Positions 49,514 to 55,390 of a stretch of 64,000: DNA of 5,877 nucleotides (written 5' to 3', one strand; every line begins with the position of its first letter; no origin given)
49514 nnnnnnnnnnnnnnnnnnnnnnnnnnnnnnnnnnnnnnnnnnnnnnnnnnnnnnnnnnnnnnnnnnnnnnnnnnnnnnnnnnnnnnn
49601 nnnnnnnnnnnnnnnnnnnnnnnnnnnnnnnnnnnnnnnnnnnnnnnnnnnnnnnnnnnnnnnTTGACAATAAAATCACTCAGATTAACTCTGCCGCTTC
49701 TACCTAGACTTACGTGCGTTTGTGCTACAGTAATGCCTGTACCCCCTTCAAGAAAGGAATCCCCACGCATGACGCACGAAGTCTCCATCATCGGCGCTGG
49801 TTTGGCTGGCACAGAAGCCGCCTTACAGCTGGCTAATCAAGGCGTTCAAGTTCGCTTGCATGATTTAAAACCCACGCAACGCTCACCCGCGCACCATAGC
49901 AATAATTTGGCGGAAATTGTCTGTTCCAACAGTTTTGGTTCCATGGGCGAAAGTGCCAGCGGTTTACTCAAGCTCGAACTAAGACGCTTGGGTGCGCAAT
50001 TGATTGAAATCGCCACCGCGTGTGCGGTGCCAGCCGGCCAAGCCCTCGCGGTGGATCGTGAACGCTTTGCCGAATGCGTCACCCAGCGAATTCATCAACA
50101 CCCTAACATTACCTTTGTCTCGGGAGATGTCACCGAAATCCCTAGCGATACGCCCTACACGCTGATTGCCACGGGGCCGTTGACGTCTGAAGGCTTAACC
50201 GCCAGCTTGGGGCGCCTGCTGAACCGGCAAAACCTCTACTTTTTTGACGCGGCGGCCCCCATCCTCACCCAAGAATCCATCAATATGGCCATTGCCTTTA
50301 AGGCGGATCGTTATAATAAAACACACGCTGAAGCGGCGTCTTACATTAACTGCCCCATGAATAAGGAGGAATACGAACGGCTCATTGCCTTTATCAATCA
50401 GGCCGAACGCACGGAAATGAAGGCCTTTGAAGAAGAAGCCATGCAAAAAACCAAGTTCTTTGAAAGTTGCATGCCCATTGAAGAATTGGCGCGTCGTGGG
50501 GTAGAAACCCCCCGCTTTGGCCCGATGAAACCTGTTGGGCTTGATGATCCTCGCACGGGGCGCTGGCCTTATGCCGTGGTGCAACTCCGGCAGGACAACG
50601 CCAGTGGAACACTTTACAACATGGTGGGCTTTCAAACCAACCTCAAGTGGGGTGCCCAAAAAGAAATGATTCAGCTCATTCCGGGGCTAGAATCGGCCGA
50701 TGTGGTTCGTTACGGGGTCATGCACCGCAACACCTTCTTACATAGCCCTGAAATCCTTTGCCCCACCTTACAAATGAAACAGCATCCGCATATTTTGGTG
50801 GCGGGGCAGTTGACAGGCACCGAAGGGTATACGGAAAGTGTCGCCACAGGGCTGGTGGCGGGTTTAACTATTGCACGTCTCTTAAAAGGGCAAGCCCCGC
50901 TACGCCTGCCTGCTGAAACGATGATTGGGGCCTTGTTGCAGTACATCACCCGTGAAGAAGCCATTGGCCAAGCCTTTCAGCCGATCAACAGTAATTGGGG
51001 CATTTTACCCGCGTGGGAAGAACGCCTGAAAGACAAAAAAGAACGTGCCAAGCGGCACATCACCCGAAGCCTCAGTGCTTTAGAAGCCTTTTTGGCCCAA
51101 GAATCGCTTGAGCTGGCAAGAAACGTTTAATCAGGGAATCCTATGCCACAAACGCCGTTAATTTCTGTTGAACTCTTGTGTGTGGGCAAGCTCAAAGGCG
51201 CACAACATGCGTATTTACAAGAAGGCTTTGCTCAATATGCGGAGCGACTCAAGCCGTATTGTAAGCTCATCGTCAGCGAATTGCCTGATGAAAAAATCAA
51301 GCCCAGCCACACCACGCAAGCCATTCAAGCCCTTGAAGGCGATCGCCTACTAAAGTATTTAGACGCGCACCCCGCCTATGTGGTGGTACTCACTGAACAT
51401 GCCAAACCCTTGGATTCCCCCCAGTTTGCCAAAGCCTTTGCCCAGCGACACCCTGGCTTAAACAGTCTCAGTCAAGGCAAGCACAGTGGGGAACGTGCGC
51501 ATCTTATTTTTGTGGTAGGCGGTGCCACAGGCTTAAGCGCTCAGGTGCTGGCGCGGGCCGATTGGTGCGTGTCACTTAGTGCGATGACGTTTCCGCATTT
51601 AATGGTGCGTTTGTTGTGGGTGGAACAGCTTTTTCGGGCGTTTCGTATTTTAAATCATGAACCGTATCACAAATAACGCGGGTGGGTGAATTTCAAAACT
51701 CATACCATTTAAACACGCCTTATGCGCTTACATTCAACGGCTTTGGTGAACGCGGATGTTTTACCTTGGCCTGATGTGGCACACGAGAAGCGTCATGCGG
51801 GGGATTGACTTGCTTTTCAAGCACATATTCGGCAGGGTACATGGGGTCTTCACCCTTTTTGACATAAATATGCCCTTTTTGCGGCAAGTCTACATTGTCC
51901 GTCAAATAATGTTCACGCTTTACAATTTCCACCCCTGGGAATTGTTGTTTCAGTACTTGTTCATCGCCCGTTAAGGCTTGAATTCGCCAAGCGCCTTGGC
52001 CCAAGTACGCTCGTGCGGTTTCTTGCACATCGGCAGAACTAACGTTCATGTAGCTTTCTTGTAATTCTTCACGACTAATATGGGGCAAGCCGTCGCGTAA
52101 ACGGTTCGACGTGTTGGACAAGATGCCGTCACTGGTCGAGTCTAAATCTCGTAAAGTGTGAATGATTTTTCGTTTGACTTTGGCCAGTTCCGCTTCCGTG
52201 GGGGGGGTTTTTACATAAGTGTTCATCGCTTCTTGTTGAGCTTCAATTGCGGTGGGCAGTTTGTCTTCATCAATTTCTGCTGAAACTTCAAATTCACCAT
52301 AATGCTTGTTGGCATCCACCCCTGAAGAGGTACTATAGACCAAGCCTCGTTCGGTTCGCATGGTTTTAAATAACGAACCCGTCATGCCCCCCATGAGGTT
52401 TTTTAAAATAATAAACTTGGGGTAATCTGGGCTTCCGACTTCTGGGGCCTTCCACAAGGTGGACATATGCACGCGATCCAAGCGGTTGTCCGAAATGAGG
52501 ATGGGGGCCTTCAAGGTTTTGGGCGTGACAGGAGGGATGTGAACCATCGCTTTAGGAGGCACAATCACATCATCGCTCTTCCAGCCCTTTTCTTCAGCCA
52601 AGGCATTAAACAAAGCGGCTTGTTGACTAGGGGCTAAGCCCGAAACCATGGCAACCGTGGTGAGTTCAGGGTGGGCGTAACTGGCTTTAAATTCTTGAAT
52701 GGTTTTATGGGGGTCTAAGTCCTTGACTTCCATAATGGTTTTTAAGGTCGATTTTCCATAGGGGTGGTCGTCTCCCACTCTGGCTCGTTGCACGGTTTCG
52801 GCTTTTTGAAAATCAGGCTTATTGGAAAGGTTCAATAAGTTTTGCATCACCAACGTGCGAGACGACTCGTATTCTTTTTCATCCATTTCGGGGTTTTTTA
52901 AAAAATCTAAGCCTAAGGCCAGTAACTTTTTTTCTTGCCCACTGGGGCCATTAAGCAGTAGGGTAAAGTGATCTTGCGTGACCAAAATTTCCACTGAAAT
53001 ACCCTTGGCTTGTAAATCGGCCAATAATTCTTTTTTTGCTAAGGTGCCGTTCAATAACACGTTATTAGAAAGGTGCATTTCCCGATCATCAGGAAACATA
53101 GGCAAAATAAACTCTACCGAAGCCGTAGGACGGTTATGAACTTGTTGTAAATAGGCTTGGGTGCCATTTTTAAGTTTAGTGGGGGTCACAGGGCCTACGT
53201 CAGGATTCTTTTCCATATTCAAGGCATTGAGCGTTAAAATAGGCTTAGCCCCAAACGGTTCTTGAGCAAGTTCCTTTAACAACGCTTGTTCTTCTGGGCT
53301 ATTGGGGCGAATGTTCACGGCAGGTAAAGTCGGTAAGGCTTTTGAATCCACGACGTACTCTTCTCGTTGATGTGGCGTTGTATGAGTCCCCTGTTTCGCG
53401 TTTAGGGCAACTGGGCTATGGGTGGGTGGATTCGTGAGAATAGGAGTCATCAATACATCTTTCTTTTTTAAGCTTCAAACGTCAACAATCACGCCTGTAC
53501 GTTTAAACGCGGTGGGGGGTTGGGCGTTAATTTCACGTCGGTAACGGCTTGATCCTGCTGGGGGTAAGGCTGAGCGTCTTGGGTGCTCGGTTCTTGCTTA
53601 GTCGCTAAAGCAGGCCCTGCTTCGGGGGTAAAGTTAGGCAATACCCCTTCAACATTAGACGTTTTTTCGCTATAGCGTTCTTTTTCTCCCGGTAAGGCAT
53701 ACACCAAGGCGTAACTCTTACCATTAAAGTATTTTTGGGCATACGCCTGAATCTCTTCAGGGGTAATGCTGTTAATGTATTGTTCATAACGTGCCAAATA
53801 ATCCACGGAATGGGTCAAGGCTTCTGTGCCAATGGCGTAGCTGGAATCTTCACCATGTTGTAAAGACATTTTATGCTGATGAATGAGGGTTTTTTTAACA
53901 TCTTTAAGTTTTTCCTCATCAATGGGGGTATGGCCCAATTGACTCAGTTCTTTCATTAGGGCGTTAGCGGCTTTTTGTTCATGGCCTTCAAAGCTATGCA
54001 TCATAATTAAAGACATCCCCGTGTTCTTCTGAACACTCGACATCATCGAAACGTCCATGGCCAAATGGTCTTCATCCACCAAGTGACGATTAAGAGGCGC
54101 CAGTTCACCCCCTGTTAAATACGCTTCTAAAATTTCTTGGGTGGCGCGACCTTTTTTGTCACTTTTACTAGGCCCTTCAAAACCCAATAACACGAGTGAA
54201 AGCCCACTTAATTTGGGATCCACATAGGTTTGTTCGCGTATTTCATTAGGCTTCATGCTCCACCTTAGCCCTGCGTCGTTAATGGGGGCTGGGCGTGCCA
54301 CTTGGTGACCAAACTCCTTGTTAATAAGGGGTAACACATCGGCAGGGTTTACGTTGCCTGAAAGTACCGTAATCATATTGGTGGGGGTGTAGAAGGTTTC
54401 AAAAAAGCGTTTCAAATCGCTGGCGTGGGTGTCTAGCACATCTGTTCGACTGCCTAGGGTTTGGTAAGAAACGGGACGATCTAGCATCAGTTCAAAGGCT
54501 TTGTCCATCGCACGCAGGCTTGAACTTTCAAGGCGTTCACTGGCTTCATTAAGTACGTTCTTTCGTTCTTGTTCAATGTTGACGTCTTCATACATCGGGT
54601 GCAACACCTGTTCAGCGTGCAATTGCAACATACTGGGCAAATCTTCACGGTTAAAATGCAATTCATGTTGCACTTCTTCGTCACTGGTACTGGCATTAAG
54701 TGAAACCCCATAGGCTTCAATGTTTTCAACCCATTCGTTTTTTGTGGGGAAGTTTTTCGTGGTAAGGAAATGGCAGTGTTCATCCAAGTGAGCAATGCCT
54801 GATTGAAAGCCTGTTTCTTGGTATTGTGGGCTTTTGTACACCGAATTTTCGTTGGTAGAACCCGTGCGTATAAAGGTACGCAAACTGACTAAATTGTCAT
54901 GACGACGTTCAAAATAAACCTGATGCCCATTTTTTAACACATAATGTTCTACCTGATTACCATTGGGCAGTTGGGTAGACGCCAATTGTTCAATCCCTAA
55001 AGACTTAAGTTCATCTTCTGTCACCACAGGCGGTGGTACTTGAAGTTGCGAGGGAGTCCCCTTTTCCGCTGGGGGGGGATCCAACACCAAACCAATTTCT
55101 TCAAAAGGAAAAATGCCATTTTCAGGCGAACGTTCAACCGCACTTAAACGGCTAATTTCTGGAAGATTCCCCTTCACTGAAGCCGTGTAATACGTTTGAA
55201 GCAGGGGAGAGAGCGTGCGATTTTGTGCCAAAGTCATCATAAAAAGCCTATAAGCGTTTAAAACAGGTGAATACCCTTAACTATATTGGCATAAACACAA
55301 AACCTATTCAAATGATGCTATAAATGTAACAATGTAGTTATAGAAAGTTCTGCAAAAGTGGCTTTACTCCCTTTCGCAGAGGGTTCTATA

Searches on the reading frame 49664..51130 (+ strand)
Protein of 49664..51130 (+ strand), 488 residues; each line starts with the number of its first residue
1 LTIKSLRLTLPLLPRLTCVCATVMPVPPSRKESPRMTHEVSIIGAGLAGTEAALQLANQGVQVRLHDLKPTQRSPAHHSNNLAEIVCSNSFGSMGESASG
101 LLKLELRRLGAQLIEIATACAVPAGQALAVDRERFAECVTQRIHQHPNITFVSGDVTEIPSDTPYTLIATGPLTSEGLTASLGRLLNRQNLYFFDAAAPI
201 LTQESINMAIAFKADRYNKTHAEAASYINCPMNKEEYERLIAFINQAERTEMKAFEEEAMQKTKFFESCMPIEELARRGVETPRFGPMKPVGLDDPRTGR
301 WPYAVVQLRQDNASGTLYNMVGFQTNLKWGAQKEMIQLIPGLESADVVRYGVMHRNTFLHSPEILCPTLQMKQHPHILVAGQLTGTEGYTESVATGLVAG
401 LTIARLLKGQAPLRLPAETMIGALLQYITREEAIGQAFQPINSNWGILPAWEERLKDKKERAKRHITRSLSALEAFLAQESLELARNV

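Call 66: search_protein_families(library=pfam, proteins=[window:49664-51130:+])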
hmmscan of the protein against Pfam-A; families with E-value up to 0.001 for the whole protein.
window:49664-51130:+ (488 aa): 4 families
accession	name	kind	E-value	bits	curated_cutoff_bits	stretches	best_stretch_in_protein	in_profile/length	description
PF01134.28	GIDA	-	1.5e-93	314.4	22.1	1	40-410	2-390/391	Glucose inhibited division protein A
PF00890.30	FAD_binding_2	-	2.3e-05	24.2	20.4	1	41-85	3-47/414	FAD binding domain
PF07992.20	Pyr_redox_2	-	0.00028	20.8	26.1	1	39-73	2-31/291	Pyridine nucleotide-disulphide oxidoreductase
PF01494.25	FAD_binding_3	-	0.00098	18.9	22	0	39-65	3-29/349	FAD binding domain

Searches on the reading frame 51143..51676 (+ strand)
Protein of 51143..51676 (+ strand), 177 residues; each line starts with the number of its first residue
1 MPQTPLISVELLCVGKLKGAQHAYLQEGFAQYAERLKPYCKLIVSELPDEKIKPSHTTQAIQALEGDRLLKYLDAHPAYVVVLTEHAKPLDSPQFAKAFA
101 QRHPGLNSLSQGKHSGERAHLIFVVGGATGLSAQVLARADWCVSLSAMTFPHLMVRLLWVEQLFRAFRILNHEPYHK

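Call 66: search_protein_families(library=pfam, proteins=[window:51143-51676:+])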
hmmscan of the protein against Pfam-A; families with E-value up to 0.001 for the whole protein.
window:51143-51676:+ (177 aa): 1 family
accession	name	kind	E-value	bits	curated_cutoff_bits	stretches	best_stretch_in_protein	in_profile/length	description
PF02590.22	SPOUT_MTase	-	2.7e-40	138.3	27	1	8-176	2-154/154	Predicted SPOUT methyltransferase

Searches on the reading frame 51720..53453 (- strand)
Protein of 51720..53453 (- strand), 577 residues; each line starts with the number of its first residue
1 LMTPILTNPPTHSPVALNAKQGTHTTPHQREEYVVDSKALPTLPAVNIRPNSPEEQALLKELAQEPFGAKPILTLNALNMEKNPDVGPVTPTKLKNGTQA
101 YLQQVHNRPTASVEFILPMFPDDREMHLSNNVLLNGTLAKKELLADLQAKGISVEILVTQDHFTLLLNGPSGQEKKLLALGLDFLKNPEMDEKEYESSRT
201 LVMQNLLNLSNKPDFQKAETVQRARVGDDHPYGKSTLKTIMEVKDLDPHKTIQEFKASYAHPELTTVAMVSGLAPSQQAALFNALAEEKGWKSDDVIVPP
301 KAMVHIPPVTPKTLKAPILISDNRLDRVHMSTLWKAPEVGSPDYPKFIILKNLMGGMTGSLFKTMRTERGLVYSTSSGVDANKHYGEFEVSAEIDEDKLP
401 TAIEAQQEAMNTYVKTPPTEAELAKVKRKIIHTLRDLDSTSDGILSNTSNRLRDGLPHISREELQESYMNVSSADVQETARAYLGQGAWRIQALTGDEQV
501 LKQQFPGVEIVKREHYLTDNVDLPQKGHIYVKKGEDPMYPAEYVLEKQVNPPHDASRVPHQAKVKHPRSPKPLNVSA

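Call 66: search_protein_families(library=pfam, proteins=[window:51720-53453:-])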
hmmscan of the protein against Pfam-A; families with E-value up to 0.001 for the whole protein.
window:51720-53453:- (577 aa): 1 family
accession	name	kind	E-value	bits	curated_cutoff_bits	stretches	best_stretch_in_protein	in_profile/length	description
PF05193.26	Peptidase_M16_C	-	4.1e-20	72.8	23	1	251-429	6-180/181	Peptidase M16 inactive domain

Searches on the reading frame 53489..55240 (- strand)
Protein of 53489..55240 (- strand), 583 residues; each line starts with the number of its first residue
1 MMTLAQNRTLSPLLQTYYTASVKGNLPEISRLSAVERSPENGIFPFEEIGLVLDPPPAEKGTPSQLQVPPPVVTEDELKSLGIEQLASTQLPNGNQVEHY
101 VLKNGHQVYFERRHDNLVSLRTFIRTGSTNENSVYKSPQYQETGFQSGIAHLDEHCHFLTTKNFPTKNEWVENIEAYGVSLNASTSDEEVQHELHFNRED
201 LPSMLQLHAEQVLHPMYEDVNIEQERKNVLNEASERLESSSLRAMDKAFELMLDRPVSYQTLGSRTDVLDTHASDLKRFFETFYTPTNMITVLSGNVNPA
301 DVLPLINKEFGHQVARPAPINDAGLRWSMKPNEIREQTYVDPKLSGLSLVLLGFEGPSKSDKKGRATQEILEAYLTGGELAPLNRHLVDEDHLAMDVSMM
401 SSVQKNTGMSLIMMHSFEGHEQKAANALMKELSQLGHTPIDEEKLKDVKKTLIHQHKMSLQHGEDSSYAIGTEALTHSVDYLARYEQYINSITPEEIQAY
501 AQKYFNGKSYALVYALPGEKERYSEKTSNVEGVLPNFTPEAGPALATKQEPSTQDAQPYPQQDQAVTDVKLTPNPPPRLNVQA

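Call 66: search_protein_families(library=pfam, proteins=[window:53489-55240:-])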
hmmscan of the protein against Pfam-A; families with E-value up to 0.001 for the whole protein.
window:53489-55240:- (583 aa): 2 families
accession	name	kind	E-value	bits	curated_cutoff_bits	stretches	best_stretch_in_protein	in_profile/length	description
PF05193.26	Peptidase_M16_C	-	1.6e-22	80.7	23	1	274-452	5-181/181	Peptidase M16 inactive domain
PF00675.25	Peptidase_M16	-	9.8e-16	58.4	22.3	1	141-236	25-119/149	Insulinase (Peptidase family M16)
